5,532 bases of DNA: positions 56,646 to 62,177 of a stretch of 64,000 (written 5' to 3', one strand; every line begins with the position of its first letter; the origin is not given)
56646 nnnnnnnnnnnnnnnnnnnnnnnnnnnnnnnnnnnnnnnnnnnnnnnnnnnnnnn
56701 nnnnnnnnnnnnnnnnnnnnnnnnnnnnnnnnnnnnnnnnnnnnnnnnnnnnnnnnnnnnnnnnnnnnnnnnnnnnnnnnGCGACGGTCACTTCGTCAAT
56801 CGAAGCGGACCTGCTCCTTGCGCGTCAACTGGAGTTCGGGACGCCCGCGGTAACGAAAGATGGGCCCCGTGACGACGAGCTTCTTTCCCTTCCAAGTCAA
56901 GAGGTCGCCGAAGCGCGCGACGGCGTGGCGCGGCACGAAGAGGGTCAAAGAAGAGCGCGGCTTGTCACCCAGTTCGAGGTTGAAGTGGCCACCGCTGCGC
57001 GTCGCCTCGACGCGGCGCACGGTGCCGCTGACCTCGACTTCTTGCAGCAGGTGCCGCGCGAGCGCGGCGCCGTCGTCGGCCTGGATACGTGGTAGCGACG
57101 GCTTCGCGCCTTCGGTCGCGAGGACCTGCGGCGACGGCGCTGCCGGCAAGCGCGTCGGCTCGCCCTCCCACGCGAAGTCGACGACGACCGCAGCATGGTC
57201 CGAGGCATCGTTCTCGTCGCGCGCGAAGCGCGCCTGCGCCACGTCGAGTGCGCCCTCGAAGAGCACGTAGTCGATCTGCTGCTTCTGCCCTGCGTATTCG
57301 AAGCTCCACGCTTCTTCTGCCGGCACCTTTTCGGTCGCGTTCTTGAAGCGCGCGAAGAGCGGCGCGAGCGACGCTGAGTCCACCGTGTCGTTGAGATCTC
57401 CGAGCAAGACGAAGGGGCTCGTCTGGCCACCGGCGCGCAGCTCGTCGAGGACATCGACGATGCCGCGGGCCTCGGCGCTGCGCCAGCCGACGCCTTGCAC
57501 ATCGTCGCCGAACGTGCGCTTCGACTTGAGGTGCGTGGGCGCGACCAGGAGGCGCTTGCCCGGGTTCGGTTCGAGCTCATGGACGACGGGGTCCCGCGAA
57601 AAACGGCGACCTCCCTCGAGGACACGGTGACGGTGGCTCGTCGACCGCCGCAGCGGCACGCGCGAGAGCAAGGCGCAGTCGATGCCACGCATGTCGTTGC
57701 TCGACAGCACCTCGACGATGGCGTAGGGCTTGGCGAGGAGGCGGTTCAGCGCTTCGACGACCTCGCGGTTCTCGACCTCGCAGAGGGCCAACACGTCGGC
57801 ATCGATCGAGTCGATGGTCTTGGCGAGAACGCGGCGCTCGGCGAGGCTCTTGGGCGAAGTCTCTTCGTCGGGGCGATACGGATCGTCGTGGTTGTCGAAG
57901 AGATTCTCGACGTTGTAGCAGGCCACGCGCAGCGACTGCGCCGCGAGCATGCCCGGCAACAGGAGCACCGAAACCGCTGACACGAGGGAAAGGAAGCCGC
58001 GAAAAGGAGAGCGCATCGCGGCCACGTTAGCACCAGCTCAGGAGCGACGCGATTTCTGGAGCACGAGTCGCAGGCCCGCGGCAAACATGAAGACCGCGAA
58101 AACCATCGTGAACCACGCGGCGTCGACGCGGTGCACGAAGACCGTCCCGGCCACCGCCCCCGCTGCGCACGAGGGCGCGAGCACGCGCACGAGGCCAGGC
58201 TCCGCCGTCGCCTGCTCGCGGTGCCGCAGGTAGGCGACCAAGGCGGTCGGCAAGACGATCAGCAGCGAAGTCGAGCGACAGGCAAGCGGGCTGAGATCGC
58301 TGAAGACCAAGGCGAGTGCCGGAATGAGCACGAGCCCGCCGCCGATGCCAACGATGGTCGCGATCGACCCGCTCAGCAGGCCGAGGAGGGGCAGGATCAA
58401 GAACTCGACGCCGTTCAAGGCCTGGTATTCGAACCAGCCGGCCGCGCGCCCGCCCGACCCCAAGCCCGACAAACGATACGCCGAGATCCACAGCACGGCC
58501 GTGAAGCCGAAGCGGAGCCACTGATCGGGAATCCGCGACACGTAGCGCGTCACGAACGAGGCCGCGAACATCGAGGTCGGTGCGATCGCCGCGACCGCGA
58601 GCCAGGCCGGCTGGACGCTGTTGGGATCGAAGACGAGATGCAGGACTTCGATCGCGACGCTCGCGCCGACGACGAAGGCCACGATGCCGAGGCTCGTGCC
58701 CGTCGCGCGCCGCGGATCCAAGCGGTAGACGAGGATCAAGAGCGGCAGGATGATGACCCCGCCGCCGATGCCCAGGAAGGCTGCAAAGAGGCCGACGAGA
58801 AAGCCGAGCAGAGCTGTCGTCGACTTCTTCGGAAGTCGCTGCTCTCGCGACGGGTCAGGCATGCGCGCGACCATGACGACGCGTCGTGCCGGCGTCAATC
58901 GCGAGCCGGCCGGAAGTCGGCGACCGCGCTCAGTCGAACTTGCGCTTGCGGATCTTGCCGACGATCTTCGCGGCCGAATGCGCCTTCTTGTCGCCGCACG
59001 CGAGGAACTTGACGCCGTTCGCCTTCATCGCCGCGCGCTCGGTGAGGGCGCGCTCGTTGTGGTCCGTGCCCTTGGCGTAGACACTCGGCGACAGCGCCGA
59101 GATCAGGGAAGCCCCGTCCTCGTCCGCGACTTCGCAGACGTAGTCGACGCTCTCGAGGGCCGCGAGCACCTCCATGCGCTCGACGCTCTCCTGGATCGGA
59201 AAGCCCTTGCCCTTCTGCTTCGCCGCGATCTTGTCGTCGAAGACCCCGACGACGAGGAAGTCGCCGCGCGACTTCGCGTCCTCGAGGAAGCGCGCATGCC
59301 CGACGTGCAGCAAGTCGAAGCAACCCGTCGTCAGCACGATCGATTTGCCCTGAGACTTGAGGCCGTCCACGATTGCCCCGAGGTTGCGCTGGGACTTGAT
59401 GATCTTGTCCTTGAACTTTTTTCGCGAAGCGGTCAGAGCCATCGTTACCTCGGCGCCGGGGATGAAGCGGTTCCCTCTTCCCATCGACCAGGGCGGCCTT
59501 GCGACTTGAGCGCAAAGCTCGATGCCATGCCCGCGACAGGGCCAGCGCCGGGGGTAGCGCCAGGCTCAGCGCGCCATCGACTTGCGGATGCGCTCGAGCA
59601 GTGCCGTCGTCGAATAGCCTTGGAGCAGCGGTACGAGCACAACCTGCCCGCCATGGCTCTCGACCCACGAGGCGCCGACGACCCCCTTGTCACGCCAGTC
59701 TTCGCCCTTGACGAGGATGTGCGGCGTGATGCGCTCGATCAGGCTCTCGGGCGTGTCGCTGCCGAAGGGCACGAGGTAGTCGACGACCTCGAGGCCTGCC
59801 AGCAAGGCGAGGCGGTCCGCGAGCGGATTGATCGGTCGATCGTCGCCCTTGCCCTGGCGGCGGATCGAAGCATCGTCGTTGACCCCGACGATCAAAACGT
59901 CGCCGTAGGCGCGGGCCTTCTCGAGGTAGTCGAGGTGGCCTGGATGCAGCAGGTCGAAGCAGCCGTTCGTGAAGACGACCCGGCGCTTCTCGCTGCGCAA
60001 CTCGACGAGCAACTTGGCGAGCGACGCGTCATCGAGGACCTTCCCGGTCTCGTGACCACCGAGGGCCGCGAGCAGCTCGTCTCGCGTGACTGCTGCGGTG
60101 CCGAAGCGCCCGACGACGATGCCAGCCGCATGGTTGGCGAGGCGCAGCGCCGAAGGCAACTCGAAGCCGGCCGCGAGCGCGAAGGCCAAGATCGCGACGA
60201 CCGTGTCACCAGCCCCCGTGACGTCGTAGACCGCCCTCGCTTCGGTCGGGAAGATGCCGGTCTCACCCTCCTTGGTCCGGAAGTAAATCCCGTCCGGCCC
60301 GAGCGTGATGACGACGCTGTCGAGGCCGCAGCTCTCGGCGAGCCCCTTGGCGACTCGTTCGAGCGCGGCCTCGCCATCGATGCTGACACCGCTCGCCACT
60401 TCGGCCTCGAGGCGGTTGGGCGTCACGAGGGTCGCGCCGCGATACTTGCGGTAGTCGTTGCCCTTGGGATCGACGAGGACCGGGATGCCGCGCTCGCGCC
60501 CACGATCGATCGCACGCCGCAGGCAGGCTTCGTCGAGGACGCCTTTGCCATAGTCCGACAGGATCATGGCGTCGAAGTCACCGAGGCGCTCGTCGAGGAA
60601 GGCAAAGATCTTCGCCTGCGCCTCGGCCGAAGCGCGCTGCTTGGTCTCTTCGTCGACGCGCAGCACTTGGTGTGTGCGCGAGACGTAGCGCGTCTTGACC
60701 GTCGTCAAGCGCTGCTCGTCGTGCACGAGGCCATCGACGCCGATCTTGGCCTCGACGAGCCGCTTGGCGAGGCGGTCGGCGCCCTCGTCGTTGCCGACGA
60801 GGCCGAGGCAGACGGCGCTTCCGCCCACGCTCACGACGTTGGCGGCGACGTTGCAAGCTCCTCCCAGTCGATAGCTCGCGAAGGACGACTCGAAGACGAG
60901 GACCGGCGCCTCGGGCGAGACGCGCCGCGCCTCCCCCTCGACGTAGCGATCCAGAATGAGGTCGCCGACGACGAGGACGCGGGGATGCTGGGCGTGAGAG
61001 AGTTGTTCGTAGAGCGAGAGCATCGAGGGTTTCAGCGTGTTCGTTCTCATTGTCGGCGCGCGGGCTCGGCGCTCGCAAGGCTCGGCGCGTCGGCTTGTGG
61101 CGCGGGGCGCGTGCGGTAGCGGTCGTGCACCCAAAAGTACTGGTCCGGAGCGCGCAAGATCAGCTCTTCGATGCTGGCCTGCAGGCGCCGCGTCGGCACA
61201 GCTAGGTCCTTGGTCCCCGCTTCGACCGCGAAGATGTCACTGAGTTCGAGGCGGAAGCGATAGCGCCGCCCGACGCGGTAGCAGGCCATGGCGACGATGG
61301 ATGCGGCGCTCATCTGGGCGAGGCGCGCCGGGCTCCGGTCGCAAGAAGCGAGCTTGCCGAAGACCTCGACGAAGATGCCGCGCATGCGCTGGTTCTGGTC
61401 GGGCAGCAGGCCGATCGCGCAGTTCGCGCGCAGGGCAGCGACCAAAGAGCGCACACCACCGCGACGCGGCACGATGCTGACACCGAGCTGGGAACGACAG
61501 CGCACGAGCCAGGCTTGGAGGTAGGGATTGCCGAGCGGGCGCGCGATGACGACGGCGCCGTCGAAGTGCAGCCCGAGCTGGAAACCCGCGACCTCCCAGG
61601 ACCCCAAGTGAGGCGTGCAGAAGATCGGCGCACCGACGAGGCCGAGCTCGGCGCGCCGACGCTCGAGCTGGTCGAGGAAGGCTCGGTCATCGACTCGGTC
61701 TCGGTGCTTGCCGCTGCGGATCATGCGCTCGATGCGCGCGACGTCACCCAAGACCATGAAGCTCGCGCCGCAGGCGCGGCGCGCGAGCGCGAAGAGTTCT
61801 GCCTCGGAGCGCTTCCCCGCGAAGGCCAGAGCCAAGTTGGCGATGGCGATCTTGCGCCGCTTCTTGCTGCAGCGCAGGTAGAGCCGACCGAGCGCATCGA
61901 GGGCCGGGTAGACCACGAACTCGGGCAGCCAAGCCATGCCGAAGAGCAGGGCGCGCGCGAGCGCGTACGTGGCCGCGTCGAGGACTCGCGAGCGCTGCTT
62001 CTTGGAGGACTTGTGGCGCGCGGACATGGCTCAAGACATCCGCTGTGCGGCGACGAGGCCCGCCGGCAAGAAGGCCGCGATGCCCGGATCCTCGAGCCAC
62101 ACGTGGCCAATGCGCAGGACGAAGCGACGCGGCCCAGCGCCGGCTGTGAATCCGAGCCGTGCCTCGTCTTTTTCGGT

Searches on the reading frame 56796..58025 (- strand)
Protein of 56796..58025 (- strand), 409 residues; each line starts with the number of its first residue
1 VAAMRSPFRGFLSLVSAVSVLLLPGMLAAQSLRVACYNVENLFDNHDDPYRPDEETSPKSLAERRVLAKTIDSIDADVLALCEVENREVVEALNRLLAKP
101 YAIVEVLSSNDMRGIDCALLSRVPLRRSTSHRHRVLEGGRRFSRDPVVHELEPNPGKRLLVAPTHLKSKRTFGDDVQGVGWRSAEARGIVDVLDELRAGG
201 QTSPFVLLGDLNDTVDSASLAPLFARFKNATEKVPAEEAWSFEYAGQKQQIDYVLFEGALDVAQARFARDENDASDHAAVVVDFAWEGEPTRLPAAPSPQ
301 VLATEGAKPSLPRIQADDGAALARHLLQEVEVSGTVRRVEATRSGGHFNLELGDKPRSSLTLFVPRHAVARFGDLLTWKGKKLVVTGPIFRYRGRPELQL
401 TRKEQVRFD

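Call 3: search_protein_families(library=pfam, proteins=[window:56796-58025:-], max_evalue=0.01)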
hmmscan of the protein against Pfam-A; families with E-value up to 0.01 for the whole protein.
window:56796-58025:- (409 aa): 3 families
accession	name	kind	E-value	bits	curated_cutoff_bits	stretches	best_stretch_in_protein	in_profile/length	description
PF19580.5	Exo_endo_phos_3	-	7.4e-17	61.8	27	1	34-225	2-208/311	Endonuclease/Exonuclease/phosphatase family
PF03372.29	Exo_endo_phos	-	6.3e-14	52.7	24.5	1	38-277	4-225/225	Endonuclease/Exonuclease/phosphatase family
PF13742.12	tRNA_anti_2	-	0.0053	17.4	27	0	322-401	14-90/95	OB-fold nucleic acid binding domain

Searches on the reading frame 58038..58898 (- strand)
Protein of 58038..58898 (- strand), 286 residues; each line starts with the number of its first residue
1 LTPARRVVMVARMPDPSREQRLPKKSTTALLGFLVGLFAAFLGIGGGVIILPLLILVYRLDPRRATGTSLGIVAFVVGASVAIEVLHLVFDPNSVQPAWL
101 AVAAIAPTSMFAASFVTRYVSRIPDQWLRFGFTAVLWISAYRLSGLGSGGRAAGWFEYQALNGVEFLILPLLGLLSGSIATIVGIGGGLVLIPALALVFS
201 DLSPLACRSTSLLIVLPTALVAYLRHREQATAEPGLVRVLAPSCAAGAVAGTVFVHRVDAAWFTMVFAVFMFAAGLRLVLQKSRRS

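Call 36: search_protein_families(library=pfam, proteins=[window:58038-58898:-], max_evalue=0.0001)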
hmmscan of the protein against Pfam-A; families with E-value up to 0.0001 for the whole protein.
window:58038-58898:- (286 aa): 1 family
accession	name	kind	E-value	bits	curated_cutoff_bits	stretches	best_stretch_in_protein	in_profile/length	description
PF01925.25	TauE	-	4e-40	138.4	32.6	2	171-283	3-112/237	Sulfite exporter TauE/SafE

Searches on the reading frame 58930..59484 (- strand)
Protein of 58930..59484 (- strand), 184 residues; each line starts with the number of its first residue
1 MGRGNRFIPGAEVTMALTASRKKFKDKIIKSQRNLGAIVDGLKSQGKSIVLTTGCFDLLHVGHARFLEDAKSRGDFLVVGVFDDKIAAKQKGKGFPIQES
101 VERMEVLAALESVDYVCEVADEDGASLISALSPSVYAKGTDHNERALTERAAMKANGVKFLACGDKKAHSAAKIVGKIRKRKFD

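Call 36: search_protein_families(library=pfam, proteins=[window:58930-59484:-], max_evalue=0.0001)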
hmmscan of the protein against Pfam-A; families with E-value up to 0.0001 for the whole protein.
window:58930-59484:- (184 aa): 1 family
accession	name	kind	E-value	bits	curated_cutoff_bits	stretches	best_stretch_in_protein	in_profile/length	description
PF01467.32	CTP_transf_like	-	6.4e-14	52.7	21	1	51-146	1-94/133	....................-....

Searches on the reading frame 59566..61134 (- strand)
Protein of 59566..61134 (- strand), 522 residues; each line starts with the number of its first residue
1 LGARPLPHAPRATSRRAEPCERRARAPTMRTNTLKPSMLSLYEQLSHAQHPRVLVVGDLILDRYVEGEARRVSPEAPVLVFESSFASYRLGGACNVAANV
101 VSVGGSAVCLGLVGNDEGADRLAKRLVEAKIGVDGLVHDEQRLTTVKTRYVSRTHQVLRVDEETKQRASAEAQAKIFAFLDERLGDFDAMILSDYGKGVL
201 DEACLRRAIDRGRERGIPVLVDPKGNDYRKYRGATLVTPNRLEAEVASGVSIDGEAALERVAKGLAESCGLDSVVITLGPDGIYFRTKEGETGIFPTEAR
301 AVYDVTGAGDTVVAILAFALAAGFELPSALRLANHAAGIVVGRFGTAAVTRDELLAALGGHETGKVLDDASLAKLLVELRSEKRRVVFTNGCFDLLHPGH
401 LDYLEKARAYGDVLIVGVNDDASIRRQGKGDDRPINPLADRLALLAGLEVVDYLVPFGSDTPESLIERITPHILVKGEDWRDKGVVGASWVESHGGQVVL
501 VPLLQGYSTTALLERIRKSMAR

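Call 36: search_protein_families(library=pfam, proteins=[window:59566-61134:-], max_evalue=0.0001)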
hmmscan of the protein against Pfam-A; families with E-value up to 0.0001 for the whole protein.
window:59566-61134:- (522 aa): 3 families
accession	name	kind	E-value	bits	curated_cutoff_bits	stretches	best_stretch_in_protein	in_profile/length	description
PF00294.29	PfkB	-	4.5e-43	148.2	25.8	1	52-348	3-297/302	pfkB family carbohydrate kinase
PF01467.32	CTP_transf_like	-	7e-16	59.1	21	1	388-480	1-90/133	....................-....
PF08543.17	Phos_pyr_kin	-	5.7e-08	32.9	27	1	233-334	119-225/246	Phosphomethylpyrimidine kinase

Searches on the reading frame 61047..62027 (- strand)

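Call 36: search_protein_families(library=pfam, proteins=[window:61047-62027:-], max_evalue=0.0001)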
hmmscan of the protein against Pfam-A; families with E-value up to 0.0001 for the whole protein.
window:61047-62027:- (326 aa): 1 family
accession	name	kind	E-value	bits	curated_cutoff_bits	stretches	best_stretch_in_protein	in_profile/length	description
PF03279.18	Lip_A_acyltrans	-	1.9e-42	145.9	22.3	1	9-306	4-295/295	Bacterial lipid A biosynthesis acyltransferase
